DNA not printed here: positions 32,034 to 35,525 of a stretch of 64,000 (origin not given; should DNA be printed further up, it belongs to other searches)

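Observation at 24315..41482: Self-contained Mpi-type invertible promoter switch choosing between two divergent SusC/SusD/lipoprotein cassettes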

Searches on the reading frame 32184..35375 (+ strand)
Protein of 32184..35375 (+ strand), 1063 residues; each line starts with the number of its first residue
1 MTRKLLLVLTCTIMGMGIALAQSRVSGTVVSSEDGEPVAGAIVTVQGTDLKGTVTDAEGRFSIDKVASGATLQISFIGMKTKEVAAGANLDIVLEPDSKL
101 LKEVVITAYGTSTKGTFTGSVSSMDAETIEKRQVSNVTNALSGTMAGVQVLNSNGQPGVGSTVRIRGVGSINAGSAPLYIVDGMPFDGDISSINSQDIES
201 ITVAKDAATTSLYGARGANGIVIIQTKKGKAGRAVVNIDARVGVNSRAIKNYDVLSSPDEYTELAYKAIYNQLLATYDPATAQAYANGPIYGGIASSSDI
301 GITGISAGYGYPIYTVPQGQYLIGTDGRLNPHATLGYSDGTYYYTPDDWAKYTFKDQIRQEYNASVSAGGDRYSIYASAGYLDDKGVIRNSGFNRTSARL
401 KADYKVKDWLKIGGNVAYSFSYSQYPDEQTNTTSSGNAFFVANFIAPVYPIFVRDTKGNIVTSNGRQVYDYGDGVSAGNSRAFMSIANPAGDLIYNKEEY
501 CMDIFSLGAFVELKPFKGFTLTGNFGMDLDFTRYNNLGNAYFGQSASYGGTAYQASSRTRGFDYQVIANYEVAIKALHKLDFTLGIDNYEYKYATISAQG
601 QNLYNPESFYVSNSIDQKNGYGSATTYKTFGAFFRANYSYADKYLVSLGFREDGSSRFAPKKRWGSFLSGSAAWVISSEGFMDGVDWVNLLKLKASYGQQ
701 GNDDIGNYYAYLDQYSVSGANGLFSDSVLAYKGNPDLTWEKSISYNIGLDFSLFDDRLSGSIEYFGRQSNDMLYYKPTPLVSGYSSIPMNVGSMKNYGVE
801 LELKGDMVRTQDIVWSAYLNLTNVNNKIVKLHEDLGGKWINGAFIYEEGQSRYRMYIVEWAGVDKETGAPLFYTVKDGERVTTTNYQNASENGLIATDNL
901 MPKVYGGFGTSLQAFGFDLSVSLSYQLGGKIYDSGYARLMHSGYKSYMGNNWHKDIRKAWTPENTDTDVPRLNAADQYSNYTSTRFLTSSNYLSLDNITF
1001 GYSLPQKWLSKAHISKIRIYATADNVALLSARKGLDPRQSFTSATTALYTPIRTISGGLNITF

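Call 6: search_protein_families(library=pfam, proteins=[window:32184-35375:+])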
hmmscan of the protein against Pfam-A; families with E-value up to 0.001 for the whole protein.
window:32184-35375:+ (1063 aa): 4 families
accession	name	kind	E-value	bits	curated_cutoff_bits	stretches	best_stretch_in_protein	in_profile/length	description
PF07715.20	Plug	-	2.2e-20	73.6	23.9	1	117-221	5-107/107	TonB-dependent Receptor Plug Domain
PF00593.30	TonB_dep_Rec_b-barrel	-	3.5e-17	63.8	27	1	466-926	19-422/436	TonB dependent receptor-like, beta-barrel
PF13715.12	CarbopepD_reg_2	-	1.2e-16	60.9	32.2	1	25-106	1-88/88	CarboxypepD_reg-like domain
PF13620.12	CarboxypepD_reg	-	3.1e-11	43.9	32.3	1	25-84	2-64/82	Carboxypeptidase regulatory-like domain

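Call 7: search_protein_families(library=ncbifam, proteins=[window:32184-35375:+])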
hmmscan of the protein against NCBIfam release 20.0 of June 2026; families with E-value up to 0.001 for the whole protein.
window:32184-35375:+ (1063 aa): 2 families
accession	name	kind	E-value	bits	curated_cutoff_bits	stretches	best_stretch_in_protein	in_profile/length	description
TIGR04056.1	OMP_RagA_SusC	subfamily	6.9e-231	769.4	368.25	1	24-1063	2-981/981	SusC/RagA family TonB-linked outer membrane protein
TIGR04057.1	SusC_RagA_signa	signature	7.5e-14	51.2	46.2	1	197-227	1-31/31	SusC/RagA subfamily TonB-dependent outer membrane receptor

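Call 43: find_homologous_proteins(query=window:32184-35375:+, max_evalue=1e-100)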
Query window:32184-35375:+ (1063 aa): 4148 proteins with E <= 1e-100 among 8000 candidates; the best 120 are listed.
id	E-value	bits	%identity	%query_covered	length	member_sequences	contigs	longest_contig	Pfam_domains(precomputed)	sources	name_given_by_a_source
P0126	0.0e+0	2119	88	99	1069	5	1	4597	PF13715.13,PF07715.21,PF13620.13,PF00593.31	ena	-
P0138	0.0e+0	1865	77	100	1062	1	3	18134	PF13715.13,PF07715.21,PF13620.13,PF00593.31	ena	-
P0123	0.0e+0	1816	75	100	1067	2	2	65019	PF13715.13,PF07715.21,PF13620.13,PF00593.31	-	-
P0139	0.0e+0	1432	60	100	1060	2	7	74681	PF13715.13,PF07715.21,PF13620.13,PF00593.31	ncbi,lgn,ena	-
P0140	0.0e+0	1427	60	100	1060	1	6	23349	PF13715.13,PF07715.21,PF13620.13,PF00593.31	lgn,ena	-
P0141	0.0e+0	1417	61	100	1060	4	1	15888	PF13715.13,PF07715.21,PF13620.13,PF00593.31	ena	-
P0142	0.0e+0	1409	60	100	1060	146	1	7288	PF13715.13,PF07715.21,PF13620.13,PF00593.31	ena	-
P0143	0.0e+0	1406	60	100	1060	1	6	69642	PF13715.13,PF07715.21,PF13620.13,PF00593.31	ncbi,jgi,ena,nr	ncbi:MAG: TonB-dependent receptor [Bacteroidaceae bacterium]|nr:TonB-dependent receptor [Bacteroidac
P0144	0.0e+0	1404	60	100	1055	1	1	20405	PF13715.13,PF07715.21,PF13620.13,PF00593.31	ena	-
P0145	0.0e+0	1401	60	100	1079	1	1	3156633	PF13715.13,PF07715.21,PF15976.12,PF13620.13,PF23591.2,PF00593.31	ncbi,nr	ncbi:conserved exported hypothetical protein [uncultured Paludibacter sp.]|nr:conserved exported hyp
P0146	0.0e+0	1399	60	100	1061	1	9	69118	PF13715.13,PF07715.21,PF13620.13,PF00593.31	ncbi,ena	-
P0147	0.0e+0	1398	60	100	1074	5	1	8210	PF13715.13,PF07715.21,PF13620.13,PF00593.31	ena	-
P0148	0.0e+0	1396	60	99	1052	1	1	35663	PF13715.13,PF07715.21,PF13620.13,PF00593.31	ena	-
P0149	0.0e+0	1394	60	99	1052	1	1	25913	PF13715.13,PF07715.21,PF13620.13,PF00593.31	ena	-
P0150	0.0e+0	1394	60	100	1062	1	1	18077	PF13715.13,PF07715.21,PF13620.13,PF00593.31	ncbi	-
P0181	0.0e+0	1357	58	100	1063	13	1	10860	PF13715.13,PF07715.21,PF13620.13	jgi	-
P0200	0.0e+0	1347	57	98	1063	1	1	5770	PF13715.13,PF07715.21,PF13620.13,PF23591.2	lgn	-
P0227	0.0e+0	1343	58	100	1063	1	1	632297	PF13715.13,PF07715.21,PF13620.13,PF23591.2,PF00593.31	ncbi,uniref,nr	ncbi:SusC/RagA family TonB-linked outer membrane protein [Massilibacteroides vaginae]|uniref:SusC/Ra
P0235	0.0e+0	1342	57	100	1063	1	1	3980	PF13715.13,PF07715.21,PF13620.13,PF00593.31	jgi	-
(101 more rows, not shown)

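Call 44: find_encoding_contigs(protein=P0138, flank=10000, max_places=4)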
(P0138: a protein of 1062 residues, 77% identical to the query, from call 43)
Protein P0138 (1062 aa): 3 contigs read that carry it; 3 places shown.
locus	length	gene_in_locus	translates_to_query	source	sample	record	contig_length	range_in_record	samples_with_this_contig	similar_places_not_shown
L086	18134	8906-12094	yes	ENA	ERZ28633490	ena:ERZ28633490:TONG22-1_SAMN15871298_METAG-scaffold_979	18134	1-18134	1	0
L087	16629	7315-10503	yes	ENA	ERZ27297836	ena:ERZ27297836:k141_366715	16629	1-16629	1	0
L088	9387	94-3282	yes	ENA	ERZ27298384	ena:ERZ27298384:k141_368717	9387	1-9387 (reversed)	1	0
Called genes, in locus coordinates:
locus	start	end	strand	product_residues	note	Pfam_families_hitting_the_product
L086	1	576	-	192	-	?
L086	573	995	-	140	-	PF02130:YbeY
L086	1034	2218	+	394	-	-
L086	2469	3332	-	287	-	-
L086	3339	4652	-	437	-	PF14322:SusD-like_3, PF07980:SusD_RagB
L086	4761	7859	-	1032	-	PF13620:CarboxypepD_reg, PF13715:CarbopepD_reg_2, PF07715:Plug, PF00593:TonB_dep_Rec_b-barrel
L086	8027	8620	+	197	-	PF00239:Resolvase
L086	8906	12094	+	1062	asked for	PF13620:CarboxypepD_reg, PF13715:CarbopepD_reg_2, PF07715:Plug, PF00593:TonB_dep_Rec_b-barrel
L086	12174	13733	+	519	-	PF14322:SusD-like_3, PF07980:SusD_RagB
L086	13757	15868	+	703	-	-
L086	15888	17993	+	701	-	PF02368:Big_2 (weak), PF20578:aBig_2 (faint), PF22359:Big-like (faint), PF02368:Big_2, PF07675:Cleaved_Adhesin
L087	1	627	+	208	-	?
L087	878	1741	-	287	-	-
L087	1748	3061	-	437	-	PF14322:SusD-like_3, PF07980:SusD_RagB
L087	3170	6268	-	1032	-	PF13620:CarboxypepD_reg, PF13715:CarbopepD_reg_2, PF07715:Plug, PF00593:TonB_dep_Rec_b-barrel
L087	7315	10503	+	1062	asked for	PF13620:CarboxypepD_reg, PF13715:CarbopepD_reg_2, PF07715:Plug, PF00593:TonB_dep_Rec_b-barrel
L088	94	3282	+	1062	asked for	PF13620:CarboxypepD_reg, PF13715:CarbopepD_reg_2, PF07715:Plug, PF00593:TonB_dep_Rec_b-barrel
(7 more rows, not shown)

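Call 47: search_protein_families(library=ncbifam, proteins=[L086:7994-8620:+, L086:4761-7859:-, L086:3339-4652:-, L086:2469-3332:-, L086:13757-15868:+, L086:15888-17993:+])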
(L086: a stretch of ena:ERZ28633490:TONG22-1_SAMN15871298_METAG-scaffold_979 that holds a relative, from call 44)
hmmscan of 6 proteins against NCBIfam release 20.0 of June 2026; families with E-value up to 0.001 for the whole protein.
L086:7994-8620:+ (208 aa): 7 families
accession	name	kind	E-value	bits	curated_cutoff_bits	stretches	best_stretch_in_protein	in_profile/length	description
NF009949.0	PRK13413.1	equivalog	6.6e-79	264.3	272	1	1-201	1-201/203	master DNA invertase Mpi family serine-type recombinase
NF047344.1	SCCmet_CcrA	equivalog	4.6e-11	42.5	700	1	4-142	6-146/442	cassette chromosome recombinase CcrA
NF047343.1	SCCmet_CcrB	equivalog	1.8e-08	33.5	900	1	2-133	9-146/542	cassette chromosome recombinase CcrB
NF041201.1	recomb_XisF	equivalog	6.1e-08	32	375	1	3-149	2-147/465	fdxN element excision recombinase XisF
NF033518.0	transpos_IS607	equivalog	1.4e-07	31.3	110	1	2-100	56-156/187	IS607 family transposase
NF047347.1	SCCmet_CcrC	equivalog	2.2e-07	29.8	900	1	30-142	40-153/558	cassette chromosome recombinase CcrC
NF049883.1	resolv_YneB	equivalog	7.6e-07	28.8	175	1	5-142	5-146/211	YneB family resolvase-like protein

L086:4761-7859:- (1032 aa): 2 families
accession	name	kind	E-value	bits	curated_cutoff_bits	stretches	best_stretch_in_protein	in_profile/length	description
TIGR04056.1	OMP_RagA_SusC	subfamily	2.5e-229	764.3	368.25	1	18-1032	1-981/981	SusC/RagA family TonB-linked outer membrane protein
TIGR04057.1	SusC_RagA_signa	signature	2.6e-16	59.1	46.2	1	203-233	1-31/31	SusC/RagA subfamily TonB-dependent outer membrane receptor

L086:3339-4652:- (437 aa): 2 families
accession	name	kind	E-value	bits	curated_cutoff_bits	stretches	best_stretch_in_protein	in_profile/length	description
NF033071.0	SusD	exception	1.1e-11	43.7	725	2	81-207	125-235/558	starch-binding outer membrane lipoprotein SusD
NF033072.0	NanU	exception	8.5e-09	35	425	1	50-145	73-170/521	SusD family outer membrane lipoprotein NanU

L086:2469-3332:- (287 aa): 0 families

L086:13757-15868:+ (703 aa): 0 families

L086:15888-17993:+ (701 aa): 1 family
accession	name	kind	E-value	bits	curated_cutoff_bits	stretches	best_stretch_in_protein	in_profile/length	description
NF038128.1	choice_anch_J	domain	8e-15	55.4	30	1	519-669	2-158/162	choice-of-anchor J domain-containing protein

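Call 53: find_encoding_contigs(protein=P0139, flank=7000, max_places=2)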
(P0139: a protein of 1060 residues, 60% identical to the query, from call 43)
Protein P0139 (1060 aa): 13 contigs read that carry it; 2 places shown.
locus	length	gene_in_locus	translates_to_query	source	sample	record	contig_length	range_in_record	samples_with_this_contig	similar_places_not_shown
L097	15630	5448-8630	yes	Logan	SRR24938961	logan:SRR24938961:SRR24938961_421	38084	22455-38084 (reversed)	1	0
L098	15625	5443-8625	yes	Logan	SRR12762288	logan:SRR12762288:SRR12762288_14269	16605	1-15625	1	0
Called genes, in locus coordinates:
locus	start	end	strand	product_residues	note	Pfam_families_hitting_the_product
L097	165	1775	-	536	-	PF14322:SusD-like_3, PF07980:SusD_RagB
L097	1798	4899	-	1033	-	PF13620:CarboxypepD_reg, PF13715:CarbopepD_reg_2, PF07715:Plug, PF00593:TonB_dep_Rec_b-barrel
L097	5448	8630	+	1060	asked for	PF13620:CarboxypepD_reg, PF13715:CarbopepD_reg_2, PF07715:Plug, PF00593:TonB_dep_Rec_b-barrel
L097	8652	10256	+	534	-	PF14322:SusD-like_3, PF07980:SusD_RagB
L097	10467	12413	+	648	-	PF19190:BACON_2, PF13004:BACON, PF18294:Pept_S41_N (weak), PF17820:PDZ_6 (weak), PF03572:Peptidase_S41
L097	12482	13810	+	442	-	PF13620:CarboxypepD_reg, PF13715:CarbopepD_reg_2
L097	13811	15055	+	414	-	PF13167:GTP-bdg_N, PF16360:GTP-bdg_M, PF03193:RsgA_GTPase (faint), PF00025:Arf (faint), PF00009:GTP_EFTU (faint), PF01926:MMR_HSR1, PF16897:MMR_HSR1_Xtn (faint)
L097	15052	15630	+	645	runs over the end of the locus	PF16314:DUF4954, PF20683:DUF6819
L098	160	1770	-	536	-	PF14322:SusD-like_3, PF07980:SusD_RagB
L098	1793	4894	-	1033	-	PF13620:CarboxypepD_reg, PF13715:CarbopepD_reg_2, PF07715:Plug, PF00593:TonB_dep_Rec_b-barrel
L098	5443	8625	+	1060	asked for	PF13620:CarboxypepD_reg, PF13715:CarbopepD_reg_2, PF07715:Plug, PF00593:TonB_dep_Rec_b-barrel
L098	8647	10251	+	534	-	PF14322:SusD-like_3, PF07980:SusD_RagB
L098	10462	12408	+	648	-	PF19190:BACON_2, PF13004:BACON, PF18294:Pept_S41_N (weak), PF17820:PDZ_6 (weak), PF03572:Peptidase_S41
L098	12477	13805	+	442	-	PF13620:CarboxypepD_reg, PF13715:CarbopepD_reg_2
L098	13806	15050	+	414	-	PF13167:GTP-bdg_N, PF16360:GTP-bdg_M, PF03193:RsgA_GTPase (faint), PF00025:Arf (faint), PF00009:GTP_EFTU (faint), PF01926:MMR_HSR1, PF16897:MMR_HSR1_Xtn (faint)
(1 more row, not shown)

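Call 65: find_homologous_proteins(query=L086:7994-8620:+, max_evalue=1e-30)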
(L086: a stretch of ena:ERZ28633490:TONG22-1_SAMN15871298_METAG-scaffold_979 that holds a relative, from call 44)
Query L086:7994-8620:+ (208 aa): 7935 proteins with E <= 1e-30 among 8000 candidates; the best 120 are listed.
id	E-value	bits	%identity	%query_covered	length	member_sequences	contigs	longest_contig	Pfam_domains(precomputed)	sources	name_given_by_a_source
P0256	3.2e-130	449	100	100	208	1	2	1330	PF00239.27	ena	-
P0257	1.3e-122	424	100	95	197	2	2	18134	PF00239.27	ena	-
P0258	1.4e-88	313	77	95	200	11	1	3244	PF00239.27,PF13384.13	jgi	jgi:DNA invertase Pin-like site-specific DNA recombinase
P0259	9.9e-88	311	72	97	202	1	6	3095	PF00239.27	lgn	-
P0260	7.4e-87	308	75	95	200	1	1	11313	PF00239.27,PF13384.13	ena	-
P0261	2.3e-86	306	75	95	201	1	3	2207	PF00239.27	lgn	-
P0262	2.6e-86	306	74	95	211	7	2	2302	PF00239.27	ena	-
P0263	3.7e-86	305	74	94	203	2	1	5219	PF00239.27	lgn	-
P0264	4.3e-86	305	74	94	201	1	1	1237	PF00239.27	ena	-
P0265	5.4e-86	305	75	94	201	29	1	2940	PF00239.27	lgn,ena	-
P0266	2.7e-85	303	74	95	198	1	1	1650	PF00239.27,PF13384.13,PF13936.13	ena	-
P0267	4.6e-85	302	73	94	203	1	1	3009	PF00239.27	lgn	-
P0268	5.5e-85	302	74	94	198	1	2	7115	PF00239.27,PF13384.13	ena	-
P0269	1.1e-84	301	73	95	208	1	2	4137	PF00239.27,PF13384.13,PF13518.13,PF01381.29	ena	-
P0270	1.1e-84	301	72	97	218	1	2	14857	PF00239.27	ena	-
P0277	2.9e-84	299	70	97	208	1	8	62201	PF00239.27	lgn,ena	-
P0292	1.4e-83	297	74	94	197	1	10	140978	PF00239.27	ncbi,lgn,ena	-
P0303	2.3e-83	296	73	94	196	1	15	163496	PF00239.27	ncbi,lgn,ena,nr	ncbi:MAG: recombinase family protein [Bacteroidales bacterium]|nr:recombinase family protein [Bacter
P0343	1.6e-82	294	73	94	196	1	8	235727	PF00239.27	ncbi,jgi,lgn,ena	-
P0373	9.7e-82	291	68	93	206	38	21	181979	PF00239.27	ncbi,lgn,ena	-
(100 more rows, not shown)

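Call 66: find_encoding_contigs(protein=P0260, flank=6000, max_places=2)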
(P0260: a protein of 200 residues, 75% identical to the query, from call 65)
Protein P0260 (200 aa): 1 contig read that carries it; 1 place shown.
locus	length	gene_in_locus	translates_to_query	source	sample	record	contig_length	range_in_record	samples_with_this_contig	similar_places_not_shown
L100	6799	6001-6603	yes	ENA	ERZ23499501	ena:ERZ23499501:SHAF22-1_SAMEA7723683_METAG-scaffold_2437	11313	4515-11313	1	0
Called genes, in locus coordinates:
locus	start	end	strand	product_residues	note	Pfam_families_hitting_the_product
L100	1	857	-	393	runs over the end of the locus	PF03616:Glt_symporter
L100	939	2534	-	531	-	PF14322:SusD-like_3, PF07980:SusD_RagB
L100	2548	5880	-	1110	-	PF13620:CarboxypepD_reg, PF13715:CarbopepD_reg_2, PF07715:Plug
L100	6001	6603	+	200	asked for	PF00239:Resolvase, PF13384:HTH_23 (faint)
